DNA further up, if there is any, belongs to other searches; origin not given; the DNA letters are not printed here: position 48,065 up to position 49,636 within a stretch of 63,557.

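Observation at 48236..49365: Cohesin-dockerin-cohesin cassette on a T9SS-anchored GLUG protein: candidate non-cellulosomal surface assembly system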

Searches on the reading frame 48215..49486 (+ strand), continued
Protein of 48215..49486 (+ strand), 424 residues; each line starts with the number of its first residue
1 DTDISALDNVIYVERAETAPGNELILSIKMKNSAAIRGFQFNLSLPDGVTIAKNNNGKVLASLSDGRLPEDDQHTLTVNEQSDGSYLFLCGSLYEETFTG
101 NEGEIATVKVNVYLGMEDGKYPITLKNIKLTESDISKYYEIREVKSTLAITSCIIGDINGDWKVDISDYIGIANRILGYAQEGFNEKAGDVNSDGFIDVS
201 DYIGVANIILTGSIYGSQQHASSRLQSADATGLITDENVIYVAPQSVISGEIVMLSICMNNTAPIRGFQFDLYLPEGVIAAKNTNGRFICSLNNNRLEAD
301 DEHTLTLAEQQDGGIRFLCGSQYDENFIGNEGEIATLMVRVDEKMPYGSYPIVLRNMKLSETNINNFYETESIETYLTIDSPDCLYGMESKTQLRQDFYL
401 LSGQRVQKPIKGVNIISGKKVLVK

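Call 50: search_protein_families(library=pfam, proteins=[L071:1-3192:+, L073:1-3231:+, L074:2425-3498:+, L075:2-1183:+, L077:16-3225:+], max_evalue=0.001)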
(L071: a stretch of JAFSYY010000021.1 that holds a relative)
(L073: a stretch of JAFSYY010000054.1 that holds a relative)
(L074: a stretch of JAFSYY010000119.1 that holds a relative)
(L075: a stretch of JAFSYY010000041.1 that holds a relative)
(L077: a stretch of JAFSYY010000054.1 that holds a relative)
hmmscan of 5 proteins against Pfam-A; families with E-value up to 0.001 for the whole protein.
L071:1-3192:+ (1064 aa): 3 families
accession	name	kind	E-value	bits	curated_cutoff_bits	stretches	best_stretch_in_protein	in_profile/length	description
PF21348.3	RGL11_C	-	1e-26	94.2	27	1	20-148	362-482/490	Rhamnogalacturonan lyase family 11, C-terminal domain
PF00404.24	Dockerin_1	-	5.2e-08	33.4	22.9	1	1002-1055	2-56/57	Dockerin type I domain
PF12951.13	PATR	-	6.6e-05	23.3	27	1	245-273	1-28/30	Passenger-associated-transport-repeat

L073:1-3231:+ (1077 aa): 1 family
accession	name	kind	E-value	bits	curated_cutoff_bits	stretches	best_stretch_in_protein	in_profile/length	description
PF00404.24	Dockerin_1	-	2.5e-10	40.8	22.9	1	1002-1053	1-53/57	Dockerin type I domain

L074:2425-3498:+ (358 aa): 2 families
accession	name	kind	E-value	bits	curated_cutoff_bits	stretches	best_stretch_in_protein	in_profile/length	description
PF04231.19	Endonuclease_1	-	2.9e-68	230.6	25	1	42-265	2-234/235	Endonuclease I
PF00404.24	Dockerin_1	-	1.4e-09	38.4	22.9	1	290-342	1-54/57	Dockerin type I domain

L075:2-1183:+ (394 aa): 8 families
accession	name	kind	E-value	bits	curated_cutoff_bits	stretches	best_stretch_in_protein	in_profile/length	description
PF25390.1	WD40_RLD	-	4.7e-24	85.8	150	1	45-254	186-360/363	RCC1-like domain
PF13540.12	RCC1_2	-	3.3e-21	74.9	22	2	106-135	1-30/30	Regulator of chromosome condensation (RCC1) repeat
PF00404.24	Dockerin_1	-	7e-11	42.6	22.9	1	332-384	1-54/57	Dockerin type I domain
PF00415.24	RCC1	-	5.5e-08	33.7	21.7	0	74-118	1-49/50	Regulator of chromosome condensation (RCC1) repeat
PF02368.24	Big_2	-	4.8e-07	30.1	22.8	1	247-316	4-73/79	Bacterial Ig-like domain (group 2)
PF13517.12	FG-GAP_3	-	0.00084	20.3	26.9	0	283-343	5-59/61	FG-GAP-like repeat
PF13202.12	EF-hand_5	-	0.00098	19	25.9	0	365-378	7-20/25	EF hand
PF22359.2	Big-like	-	0.00099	19.7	27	1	280-324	4-44/48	Bacterial Ig-like domain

L077:16-3225:+ (1070 aa): 4 families
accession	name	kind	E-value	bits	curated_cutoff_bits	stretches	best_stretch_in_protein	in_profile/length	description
PF24595.1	DUF7619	-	9.2e-11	42.4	27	1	826-876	10-60/133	Domain of unknown function (DUF7619)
PF00404.24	Dockerin_1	-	8.9e-09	35.9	22.9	1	995-1046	1-53/57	Dockerin type I domain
PF13202.12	EF-hand_5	-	2.6e-05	23.9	25.9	0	1027-1041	6-20/25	EF hand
PF00036.39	EF-hand_1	-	0.00045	20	25.4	0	1025-1043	5-23/29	EF hand domain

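Call 64: find_encoding_contigs(protein=P0051, flank=8000, max_places=2)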
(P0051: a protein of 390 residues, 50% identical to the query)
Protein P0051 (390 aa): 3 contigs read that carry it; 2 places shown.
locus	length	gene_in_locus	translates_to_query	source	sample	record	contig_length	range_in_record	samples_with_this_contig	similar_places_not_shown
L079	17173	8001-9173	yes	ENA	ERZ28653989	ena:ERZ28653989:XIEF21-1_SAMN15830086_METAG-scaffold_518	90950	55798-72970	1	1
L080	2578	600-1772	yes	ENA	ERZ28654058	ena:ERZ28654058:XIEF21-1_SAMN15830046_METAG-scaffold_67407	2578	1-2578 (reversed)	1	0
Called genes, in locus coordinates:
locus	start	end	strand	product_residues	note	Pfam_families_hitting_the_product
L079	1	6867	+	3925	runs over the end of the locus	PF13620:CarboxypepD_reg (faint), PF13385:Laminin_G_3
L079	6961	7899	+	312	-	PF00404:Dockerin_1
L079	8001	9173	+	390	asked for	-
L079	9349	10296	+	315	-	PF12412:DUF3667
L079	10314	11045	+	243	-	-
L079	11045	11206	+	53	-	-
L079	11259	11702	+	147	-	-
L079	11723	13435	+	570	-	PF00593:TonB_dep_Rec_b-barrel, PF14905:OMP_b-brl_3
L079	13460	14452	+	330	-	PF12412:DUF3667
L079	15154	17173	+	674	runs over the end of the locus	PF08800:BT4734-like_N, PF05272:VapE-like_dom, PF19263:DUF5906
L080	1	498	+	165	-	?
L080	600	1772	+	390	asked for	-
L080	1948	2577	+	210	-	?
